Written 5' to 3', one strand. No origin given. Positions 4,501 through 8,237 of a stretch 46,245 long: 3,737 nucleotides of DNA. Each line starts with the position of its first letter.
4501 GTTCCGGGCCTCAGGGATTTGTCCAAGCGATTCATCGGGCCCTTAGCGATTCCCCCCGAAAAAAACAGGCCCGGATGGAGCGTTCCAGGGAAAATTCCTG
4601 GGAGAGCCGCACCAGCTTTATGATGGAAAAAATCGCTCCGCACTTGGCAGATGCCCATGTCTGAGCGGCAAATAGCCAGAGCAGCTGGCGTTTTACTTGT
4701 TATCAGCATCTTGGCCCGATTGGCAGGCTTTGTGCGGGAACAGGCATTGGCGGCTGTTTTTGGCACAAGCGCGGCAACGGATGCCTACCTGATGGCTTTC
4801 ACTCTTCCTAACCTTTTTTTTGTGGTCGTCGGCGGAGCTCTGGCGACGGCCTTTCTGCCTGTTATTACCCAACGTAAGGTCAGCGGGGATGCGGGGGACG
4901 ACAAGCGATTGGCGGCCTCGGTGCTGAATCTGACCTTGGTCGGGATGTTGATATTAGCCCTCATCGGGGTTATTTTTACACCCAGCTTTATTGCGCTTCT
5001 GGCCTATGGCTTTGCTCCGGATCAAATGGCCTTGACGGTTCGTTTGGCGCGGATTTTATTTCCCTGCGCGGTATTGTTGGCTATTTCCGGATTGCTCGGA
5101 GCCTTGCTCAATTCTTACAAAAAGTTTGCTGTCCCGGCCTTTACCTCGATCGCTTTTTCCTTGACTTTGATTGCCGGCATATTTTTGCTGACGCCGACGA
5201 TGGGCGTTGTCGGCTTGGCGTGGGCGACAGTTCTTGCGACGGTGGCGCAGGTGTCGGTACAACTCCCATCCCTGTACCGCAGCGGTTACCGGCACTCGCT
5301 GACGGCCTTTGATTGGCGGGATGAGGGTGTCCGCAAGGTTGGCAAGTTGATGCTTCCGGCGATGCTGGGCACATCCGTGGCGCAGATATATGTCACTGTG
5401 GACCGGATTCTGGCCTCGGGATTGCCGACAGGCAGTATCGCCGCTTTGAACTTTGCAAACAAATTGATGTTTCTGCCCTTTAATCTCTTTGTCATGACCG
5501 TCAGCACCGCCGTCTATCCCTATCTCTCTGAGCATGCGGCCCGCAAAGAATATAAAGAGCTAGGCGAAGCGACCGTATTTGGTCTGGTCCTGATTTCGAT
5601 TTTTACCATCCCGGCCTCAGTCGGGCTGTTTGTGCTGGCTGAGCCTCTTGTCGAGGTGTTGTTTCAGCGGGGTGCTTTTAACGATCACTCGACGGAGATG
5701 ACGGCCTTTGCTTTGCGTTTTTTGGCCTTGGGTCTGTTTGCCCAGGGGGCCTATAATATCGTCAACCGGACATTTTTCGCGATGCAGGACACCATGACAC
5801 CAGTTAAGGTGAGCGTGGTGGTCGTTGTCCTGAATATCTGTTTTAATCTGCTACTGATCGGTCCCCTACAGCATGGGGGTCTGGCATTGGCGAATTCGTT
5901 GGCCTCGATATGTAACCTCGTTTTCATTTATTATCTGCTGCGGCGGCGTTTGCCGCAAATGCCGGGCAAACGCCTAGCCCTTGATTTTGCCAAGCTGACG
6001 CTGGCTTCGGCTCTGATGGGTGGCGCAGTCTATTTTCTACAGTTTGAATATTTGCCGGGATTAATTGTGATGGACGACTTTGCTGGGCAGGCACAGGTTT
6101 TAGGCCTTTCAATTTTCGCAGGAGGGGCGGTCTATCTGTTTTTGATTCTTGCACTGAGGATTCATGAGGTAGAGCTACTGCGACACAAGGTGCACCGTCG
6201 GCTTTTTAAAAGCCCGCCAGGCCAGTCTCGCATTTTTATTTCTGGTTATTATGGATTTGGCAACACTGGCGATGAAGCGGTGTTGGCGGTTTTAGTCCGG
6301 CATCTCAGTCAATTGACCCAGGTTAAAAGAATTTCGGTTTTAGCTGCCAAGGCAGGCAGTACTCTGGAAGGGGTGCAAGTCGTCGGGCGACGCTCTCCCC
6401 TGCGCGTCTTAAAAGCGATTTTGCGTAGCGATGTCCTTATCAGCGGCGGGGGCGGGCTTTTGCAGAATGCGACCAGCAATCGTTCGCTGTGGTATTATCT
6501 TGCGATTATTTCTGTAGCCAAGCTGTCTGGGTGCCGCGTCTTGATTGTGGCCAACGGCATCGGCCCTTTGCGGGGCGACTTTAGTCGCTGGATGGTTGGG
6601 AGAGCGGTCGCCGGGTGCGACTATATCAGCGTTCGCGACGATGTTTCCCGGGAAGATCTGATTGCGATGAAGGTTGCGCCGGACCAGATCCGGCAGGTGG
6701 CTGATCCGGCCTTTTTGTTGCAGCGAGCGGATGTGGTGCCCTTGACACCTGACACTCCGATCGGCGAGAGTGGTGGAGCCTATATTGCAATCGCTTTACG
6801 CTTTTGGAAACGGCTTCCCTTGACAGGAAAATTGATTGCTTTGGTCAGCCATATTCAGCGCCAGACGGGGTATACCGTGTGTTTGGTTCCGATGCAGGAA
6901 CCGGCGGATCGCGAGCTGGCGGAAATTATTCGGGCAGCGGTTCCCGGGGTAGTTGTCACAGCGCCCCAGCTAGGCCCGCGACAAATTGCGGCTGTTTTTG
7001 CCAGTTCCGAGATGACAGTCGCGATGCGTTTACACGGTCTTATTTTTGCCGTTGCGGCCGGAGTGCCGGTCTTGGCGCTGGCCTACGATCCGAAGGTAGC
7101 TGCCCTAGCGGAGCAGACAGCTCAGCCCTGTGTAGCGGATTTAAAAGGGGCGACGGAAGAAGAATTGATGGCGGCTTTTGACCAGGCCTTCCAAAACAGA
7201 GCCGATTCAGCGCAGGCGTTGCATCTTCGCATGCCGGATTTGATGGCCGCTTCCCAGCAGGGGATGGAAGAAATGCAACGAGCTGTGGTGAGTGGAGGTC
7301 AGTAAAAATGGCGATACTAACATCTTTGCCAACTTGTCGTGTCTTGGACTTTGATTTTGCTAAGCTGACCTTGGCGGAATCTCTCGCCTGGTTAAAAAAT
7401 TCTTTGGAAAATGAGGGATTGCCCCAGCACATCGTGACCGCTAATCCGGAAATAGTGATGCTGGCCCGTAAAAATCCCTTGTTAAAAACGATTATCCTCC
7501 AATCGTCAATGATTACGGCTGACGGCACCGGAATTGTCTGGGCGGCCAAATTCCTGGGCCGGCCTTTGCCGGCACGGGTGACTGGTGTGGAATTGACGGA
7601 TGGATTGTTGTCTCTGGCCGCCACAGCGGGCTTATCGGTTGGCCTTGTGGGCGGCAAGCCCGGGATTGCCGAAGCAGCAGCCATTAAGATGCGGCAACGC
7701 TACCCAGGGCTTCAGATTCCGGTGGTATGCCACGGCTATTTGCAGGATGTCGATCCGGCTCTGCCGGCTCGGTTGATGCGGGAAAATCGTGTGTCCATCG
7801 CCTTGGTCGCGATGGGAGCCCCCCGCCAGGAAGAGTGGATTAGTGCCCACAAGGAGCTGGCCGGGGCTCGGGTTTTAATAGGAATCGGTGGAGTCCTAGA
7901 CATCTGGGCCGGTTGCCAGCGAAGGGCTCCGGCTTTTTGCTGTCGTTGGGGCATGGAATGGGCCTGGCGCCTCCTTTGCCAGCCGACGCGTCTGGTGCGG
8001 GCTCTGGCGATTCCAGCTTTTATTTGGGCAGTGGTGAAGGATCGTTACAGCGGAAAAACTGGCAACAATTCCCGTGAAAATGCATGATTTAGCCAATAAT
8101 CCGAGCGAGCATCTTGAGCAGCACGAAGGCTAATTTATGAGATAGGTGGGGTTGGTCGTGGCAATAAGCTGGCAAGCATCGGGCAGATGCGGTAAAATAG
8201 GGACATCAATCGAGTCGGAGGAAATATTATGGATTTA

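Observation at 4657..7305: MurJ flippase fused to CsaB pyruvyltransferase in one polypeptide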

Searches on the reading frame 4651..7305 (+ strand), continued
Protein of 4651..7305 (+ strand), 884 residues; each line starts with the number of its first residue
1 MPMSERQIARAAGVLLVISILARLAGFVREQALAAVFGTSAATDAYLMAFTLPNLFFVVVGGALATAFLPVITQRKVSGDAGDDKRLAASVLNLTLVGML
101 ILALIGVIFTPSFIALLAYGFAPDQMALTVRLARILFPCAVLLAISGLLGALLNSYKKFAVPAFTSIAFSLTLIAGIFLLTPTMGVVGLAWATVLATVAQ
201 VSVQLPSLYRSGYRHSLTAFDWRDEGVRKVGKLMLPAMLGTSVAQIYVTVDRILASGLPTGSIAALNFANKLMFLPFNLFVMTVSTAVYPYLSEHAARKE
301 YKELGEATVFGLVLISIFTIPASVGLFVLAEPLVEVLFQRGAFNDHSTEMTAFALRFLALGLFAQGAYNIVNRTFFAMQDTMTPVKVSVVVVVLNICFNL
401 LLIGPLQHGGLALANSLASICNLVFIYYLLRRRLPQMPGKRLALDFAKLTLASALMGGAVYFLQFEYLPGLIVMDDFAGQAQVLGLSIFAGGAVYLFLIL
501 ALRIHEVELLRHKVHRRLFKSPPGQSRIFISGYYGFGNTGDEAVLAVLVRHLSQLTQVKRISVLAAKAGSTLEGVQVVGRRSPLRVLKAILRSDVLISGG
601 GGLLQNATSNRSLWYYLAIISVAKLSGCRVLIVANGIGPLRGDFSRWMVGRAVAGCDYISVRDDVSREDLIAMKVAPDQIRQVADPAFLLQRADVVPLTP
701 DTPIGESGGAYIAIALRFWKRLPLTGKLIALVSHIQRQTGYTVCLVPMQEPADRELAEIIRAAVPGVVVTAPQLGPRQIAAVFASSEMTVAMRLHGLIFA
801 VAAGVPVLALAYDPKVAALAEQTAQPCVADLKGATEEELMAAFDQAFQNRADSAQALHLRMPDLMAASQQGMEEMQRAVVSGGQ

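Call 85: fold_search(model_id=the predicted structure, library=pdb)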
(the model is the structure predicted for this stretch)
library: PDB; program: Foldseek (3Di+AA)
matches with E <= 10: 1089; with E <= 0.001: 264
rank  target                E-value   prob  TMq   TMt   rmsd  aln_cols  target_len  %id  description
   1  7waw                  1.4e-23  1.00  0.52  0.90   2.6       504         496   32  MurJ inward closed form (released 2022-06-01)
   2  7wax                  1.5e-23  1.00  0.52  0.88   2.7       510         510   31  MurJ inward occluded form (released 2022-06-01)
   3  9ukv_A                4.0e-22  1.00  0.48  0.79   4.5       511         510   30  JM Complex - E. coli MurJ, Levivirus M lysis protein LysM (SglM) (released 2025-09-10)
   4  9nu5_A                6.6e-22  1.00  0.47  0.78   4.9       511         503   30  Structure of MurJ in complex with single gene lysis protein from phage PP7 (released 2026-02-11)
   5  7wag                  2.1e-21  1.00  0.51  0.85   2.8       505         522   30  Crystal structure of MurJ squeezed form (released 2022-06-01)
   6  6cc4                  2.7e-21  1.00  0.50  0.72   3.0       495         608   31  Structure of MurJ from Escherichia coli (released 2018-06-27)
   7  9nu8_A                3.0e-21  1.00  0.47  0.77   4.8       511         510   30  Structure of MurJ in complex with single gene lysis protein from phage Changjiang3 (released 2026-02-11)
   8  9nu4_A                3.5e-21  1.00  0.46  0.65   4.8       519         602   29  Structure of MurJ in complex with single gene lysis protein from phage M (released 2026-02-11)
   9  5t77                  1.0e-18  1.00  0.45  0.81   4.9       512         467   26  Crystal structure of the MOP flippase MurJ (released 2016-12-28)
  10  6nc6_A                1.7e-18  1.00  0.47  0.86   3.9       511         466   25  Lipid II flippase MurJ, inward closed conformation (released 2019-04-17)
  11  6nc6_B                5.8e-18  1.00  0.46  0.84   3.8       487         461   26  Lipid II flippase MurJ, inward closed conformation (released 2019-04-17)
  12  6nc8                  9.7e-18  1.00  0.48  0.87   4.0       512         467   25  Lipid II flippase MurJ, inward occluded conformation (released 2019-04-17)
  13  6nc9                  5.1e-17  1.00  0.46  0.79   4.5       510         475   26  Lipid II flippase MurJ, outward-facing conformation (released 2019-04-17)
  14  6nc7_B                9.5e-17  1.00  0.44  0.78   4.8       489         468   26  Lipid II flippase MurJ, inward open conformation (released 2019-04-17)
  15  6nc7_A                6.3e-16  1.00  0.44  0.78   5.0       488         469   26  Lipid II flippase MurJ, inward open conformation (released 2019-04-17)
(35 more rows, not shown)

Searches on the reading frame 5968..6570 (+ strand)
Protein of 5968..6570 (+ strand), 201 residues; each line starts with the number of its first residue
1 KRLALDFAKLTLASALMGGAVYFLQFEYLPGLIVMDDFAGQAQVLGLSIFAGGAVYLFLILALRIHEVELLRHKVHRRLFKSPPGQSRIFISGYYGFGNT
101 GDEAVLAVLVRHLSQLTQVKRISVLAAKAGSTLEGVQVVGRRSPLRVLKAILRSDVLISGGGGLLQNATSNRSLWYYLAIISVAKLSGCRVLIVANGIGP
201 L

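Call 62: find_related_loci(query=window:5968-6570:+, collection=metagenome_contigs, flank=6000)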
Query window:5968-6570:+ (201 aa) in metagenome_contigs; peptide patterns used: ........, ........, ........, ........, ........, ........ (x = any residue, [..] = any of these).
600 stretches matched a pattern (row limit reached: there are more); 9 encode a relative of the query (tblastn E <= 1e-3); 9 distinct loci.
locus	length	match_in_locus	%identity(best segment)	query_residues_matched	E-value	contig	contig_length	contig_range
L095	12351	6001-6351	48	87-201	1e-28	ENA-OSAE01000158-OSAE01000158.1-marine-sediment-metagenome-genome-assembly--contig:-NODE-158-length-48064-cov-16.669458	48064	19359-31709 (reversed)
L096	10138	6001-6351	48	87-201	1e-28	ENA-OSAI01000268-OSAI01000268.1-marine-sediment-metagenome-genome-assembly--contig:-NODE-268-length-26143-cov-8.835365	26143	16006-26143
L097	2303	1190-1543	43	86-201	3e-28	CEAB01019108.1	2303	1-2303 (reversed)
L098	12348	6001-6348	34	87-201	3e-17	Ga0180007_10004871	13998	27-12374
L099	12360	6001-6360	39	85-201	5e-17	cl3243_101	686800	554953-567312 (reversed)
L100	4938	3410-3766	38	86-201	3e-16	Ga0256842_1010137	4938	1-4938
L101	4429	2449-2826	32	88-201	7e-13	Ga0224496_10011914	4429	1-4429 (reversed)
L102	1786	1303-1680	29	88-201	6e-12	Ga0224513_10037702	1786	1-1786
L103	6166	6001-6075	68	85-109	2e-6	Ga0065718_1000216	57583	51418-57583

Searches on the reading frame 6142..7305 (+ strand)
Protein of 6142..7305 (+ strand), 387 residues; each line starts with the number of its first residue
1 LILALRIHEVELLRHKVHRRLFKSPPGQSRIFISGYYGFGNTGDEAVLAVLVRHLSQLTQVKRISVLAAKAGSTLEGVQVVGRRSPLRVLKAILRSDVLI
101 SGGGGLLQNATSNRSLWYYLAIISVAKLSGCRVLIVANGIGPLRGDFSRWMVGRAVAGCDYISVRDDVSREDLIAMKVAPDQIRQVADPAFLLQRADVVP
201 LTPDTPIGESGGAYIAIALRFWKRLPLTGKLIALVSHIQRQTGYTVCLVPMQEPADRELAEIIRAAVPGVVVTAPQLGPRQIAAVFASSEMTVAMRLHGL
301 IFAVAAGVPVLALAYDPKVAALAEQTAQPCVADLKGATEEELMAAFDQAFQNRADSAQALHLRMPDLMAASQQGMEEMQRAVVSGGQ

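Call 46: find_homologous_proteins(query=window:6142-7305:+, max_evalue=1e-10)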
Query window:6142-7305:+ (387 aa): 784 proteins with E <= 1e-10 among 8000 candidates; the best 120 are listed.
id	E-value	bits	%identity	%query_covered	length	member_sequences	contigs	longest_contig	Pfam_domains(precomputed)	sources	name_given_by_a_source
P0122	3.7e-168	578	79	89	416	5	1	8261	PF04230.20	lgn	-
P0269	1.9e-63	233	42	84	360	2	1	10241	PF04230.20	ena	-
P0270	4.3e-56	209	38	88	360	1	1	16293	PF04230.20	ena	-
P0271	1.1e-55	208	38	91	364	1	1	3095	PF04230.20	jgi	-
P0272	1.7e-54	204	40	82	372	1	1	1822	PF04230.20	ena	-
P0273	5.2e-54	202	38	88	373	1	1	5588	PF04230.20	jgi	-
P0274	7.2e-53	198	38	90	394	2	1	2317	PF04230.20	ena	-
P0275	2.2e-52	197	36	90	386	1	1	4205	PF04230.20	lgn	-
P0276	5.0e-51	192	39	91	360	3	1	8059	PF04230.20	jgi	-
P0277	2.5e-50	190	34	86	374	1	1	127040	PF04230.20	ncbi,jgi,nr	ncbi:MAG: polysaccharide pyruvyl transferase CsaB [Tepidanaerobacteraceae bacterium]|jgi:polysacchar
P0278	1.6e-49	187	36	91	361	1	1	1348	PF04230.20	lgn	-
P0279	1.9e-49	187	38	87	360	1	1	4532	PF04230.20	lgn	-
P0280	5.9e-49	185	36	79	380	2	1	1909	PF04230.20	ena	-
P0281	7.4e-49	185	36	89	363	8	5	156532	PF04230.20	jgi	-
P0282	9.5e-49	185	36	85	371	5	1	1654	PF04230.20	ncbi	-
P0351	4.0e-42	163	38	76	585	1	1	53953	PF04230.20,PF03808.20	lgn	-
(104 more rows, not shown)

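Call 48: search_protein_families(library=pfam, proteins=[P0351], max_evalue=0.00001)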
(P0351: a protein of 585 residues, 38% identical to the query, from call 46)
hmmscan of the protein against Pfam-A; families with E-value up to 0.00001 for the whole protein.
P0351 (585 aa): 2 families
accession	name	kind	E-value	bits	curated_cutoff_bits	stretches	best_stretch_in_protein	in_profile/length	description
PF03808.19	Glyco_tran_WecG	-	1.5e-63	214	27.4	1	407-568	1-167/168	Glycosyl transferase WecG/TagA/CpsF family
PF04230.19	PS_pyruv_trans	-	6e-44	151.5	25.3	1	14-284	1-280/280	Polysaccharide pyruvyl transferase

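Call 58: find_related_loci(query=A3, collection=genome_contigs, flank=8000)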
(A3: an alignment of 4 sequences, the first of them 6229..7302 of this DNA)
Query A3 (358 aa) in genome_contigs; peptide patterns used: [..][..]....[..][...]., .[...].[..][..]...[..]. (x = any residue, [..] = any of these).
600 stretches matched a pattern (row limit reached: there are more); 582 encode a relative of the query (tblastn E <= 1e-3); the best 80 are kept; 80 distinct loci.
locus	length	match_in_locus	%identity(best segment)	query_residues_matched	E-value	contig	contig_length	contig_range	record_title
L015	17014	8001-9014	33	1-331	2e-59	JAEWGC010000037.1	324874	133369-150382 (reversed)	MAG: Bacillota bacterium isolate OH_PBlB_208 k127_993993, whole genome shotgun sequence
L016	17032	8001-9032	32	2-338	1e-57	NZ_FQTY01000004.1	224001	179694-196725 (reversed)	Tissierella praeacuta DSM 18095, whole genome shotgun sequence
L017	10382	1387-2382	35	1-326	8e-56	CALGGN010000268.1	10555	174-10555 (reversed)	MAG TPA_asm: uncultured Selenomonas sp. isolate ERR1278103_bin.195_CONCOCT_v1.1_MAG genome assembly, contig: ERZ841272.8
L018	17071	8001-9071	33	1-351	3e-55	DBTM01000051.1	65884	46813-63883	MAG TPA_asm: Clostridiales bacterium UBA1316 UBA1316_contig_19975, whole genome shotgun sequence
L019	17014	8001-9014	31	1-331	8e-55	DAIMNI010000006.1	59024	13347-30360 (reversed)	MAG TPA_asm: Tissierellia bacterium isolate CTOTU40211 NODE_322_length_59024_cov_3.957605, whole genome shotgun sequence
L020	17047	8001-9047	32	1-344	2e-54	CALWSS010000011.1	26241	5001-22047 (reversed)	MAG: uncultured Clostridia bacterium isolate E11__bin155 genome assembly, contig: E11__k127_523378, whole genome shotgun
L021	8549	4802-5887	32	1-356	3e-54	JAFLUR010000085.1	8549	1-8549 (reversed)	MAG: Oscillospiraceae bacterium isolate HAN084 Seq85, whole genome shotgun sequence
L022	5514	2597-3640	33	2-344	2e-53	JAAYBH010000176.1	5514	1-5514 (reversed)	MAG: Clostridiales bacterium isolate AS06rmzACSIP_269 157789_AS06, whole genome shotgun sequence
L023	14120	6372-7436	32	1-347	9e-54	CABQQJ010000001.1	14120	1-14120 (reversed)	MAG TPA_asm: uncultured Veillonella sp. isolate MGYG-HGUT-00818 genome assembly, contig: GUT_GENOME034386_1, whole genom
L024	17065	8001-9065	32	1-347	2e-53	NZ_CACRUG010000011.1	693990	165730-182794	Veillonella parvula isolate VparvulaLFYP99, whole genome shotgun sequence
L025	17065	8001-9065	33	1-345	4e-53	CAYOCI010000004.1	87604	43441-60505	MAG TPA_asm: uncultured Clostridia bacterium isolate binchicken_co158_4 genome assembly, contig: NODE_222_length_87604_c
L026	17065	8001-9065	32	1-347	2e-53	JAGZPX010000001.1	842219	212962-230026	MAG: Veillonella parvula isolate L3_072_243G1_dasL3_072_243G1_maxbin2.maxbin.003 L3_072_243G1_scaffold_2, whole genome s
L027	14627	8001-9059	34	1-347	2e-53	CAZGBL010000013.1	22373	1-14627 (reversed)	MAG TPA_asm: uncultured Oscillospiraceae bacterium isolate SRP222994_co1_384 genome assembly, contig: NODE_4669_length_2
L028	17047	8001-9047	32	1-344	6e-56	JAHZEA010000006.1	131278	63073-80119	MAG: Lachnospiraceae bacterium isolate HRGM_Genome_2630 HRGM_Genome_2630_6, whole genome shotgun sequence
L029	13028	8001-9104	33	2-351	6e-53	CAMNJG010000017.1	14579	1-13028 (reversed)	MAG: uncultured Clostridia bacterium isolate SRR1206671_bin.26_metaWRAP_v1.3_MAG genome assembly, contig: NODE.9521_leng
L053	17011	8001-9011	30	1-331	1e-50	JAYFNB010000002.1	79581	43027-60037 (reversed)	MAG: Lachnospiraceae bacterium isolate 3C_1 c_3C_000000120632, whole genome shotgun sequence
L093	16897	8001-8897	34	1-293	7e-47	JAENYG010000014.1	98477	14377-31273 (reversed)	MAG: Syntrophomonas sp. isolate B5_bin.5 B5_bin5_NODE_99_length_98477_cov_53.456849, whole genome shotgun sequence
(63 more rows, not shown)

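Call 75: search_protein_families(library=pfam, proteins=[L018:6771-9104:+, L053:6840-9083:+, L093:6047-7642:+, L021:4724-5902:+], max_evalue=0.00001)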
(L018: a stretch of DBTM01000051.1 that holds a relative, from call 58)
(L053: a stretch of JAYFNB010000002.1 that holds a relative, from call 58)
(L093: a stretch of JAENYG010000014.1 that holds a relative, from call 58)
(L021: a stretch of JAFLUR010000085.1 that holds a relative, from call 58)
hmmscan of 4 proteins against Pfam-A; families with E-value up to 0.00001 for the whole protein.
L018:6771-9104:+ (778 aa): 6 families
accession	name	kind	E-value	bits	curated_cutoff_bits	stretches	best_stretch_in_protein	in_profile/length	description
PF04230.19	PS_pyruv_trans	-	2.6e-45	156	25.3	1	422-704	1-280/280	Polysaccharide pyruvyl transferase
PF13439.12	Glyco_transf_4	-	6.7e-35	121.1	28.5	1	39-191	1-170/170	Glycosyltransferase Family 4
PF13579.12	Glyco_trans_4_4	-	3.2e-17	63.7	29.7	1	40-183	1-155/158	Glycosyl transferase 4-like domain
PF13477.12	Glyco_trans_4_2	-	9.8e-15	55.4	23.4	1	42-141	9-109/139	Glycosyl transferase 4-like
PF13692.12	Glyco_trans_1_4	-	1.3e-08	35.6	27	1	221-325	2-108/142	Glycosyl transferases group 1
PF00534.26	Glycos_transf_1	-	8.7e-07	29.1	26.4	1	213-333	8-132/172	Glycosyl transferases group 1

L053:6840-9083:+ (748 aa): 6 families
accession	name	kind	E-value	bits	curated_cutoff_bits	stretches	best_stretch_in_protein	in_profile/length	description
PF04230.19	PS_pyruv_trans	-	1.2e-48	166.8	25.3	1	399-681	1-280/280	Polysaccharide pyruvyl transferase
PF13439.12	Glyco_transf_4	-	4.7e-33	115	28.5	1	21-173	1-170/170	Glycosyltransferase Family 4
PF13579.12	Glyco_trans_4_4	-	1.6e-11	45.3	29.7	1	22-168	1-158/158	Glycosyl transferase 4-like domain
PF13477.12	Glyco_trans_4_2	-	1.6e-11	45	23.4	1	24-121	9-107/139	Glycosyl transferase 4-like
PF13692.12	Glyco_trans_1_4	-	5.3e-10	40.2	27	1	194-296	2-106/142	Glycosyl transferases group 1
PF00534.26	Glycos_transf_1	-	2e-09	37.6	26.4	1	184-309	6-135/172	Glycosyl transferases group 1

L093:6047-7642:+ (532 aa): 3 families
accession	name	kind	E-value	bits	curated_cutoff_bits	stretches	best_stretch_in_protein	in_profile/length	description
PF03023.19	MurJ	-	1.3e-106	357.3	27.4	1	44-476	1-435/451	Lipid II flippase MurJ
PF13440.11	Polysacc_synt_3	-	1.1e-12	48.2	23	1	175-348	117-284/293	Polysaccharide biosynthesis protein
PF01554.23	MatE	-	3.1e-12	46.9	24.9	1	246-411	1-161/161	MatE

L021:4724-5902:+ (393 aa): 1 family
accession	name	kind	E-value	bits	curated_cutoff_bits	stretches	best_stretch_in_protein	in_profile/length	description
PF04230.19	PS_pyruv_trans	-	5.3e-40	138.5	25.3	1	38-320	1-280/280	Polysaccharide pyruvyl transferase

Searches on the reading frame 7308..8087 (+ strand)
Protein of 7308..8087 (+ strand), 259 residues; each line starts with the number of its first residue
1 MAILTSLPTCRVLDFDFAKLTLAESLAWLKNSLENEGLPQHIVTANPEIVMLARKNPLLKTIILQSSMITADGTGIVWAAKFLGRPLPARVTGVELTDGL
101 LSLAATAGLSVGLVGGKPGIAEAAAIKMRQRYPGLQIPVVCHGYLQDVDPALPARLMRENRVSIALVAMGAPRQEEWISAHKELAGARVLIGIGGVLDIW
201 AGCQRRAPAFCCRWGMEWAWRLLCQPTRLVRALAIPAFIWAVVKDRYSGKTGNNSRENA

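Call 3: search_protein_families(library=pfam, proteins=[window:7308-8087:+], max_evalue=0.01)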
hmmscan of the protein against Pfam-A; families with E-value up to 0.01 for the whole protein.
window:7308-8087:+ (259 aa): 1 family
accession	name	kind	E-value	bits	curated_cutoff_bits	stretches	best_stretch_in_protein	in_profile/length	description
PF03808.19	Glyco_tran_WecG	-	2e-51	174.6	27.4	1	67-232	2-167/168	Glycosyl transferase WecG/TagA/CpsF family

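Call 4: search_protein_families(library=ncbifam, proteins=[window:7308-8087:+], max_evalue=0.01)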
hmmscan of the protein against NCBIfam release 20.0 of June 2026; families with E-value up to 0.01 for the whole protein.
window:7308-8087:+ (259 aa): 4 families
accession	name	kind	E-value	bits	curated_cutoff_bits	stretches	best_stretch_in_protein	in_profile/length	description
NF041710.1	UDPacetylman_taseTarA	equivalog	5.2e-49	166.9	350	1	11-247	10-245/247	N-acetylglucosaminyldiphosphoundecaprenol N-acetyl-beta-D-mannosaminyltransferase TarA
TIGR00696.1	wecG_tagA_cpsF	superfamily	4.9e-42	143.7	69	1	62-237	2-177/178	WecB/TagA/CpsF family glycosyltransferase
NF041872.1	EPS_EpsA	equivalog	1.6e-30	106.3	500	1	19-234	27-244/265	exopolysaccharide biosynthesis glycosyltransferase EpsA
NF002980.1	PRK03692.1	equivalog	2.1e-29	102.7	323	1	40-239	33-232/240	lipopolysaccharide N-acetylmannosaminouronosyltransferase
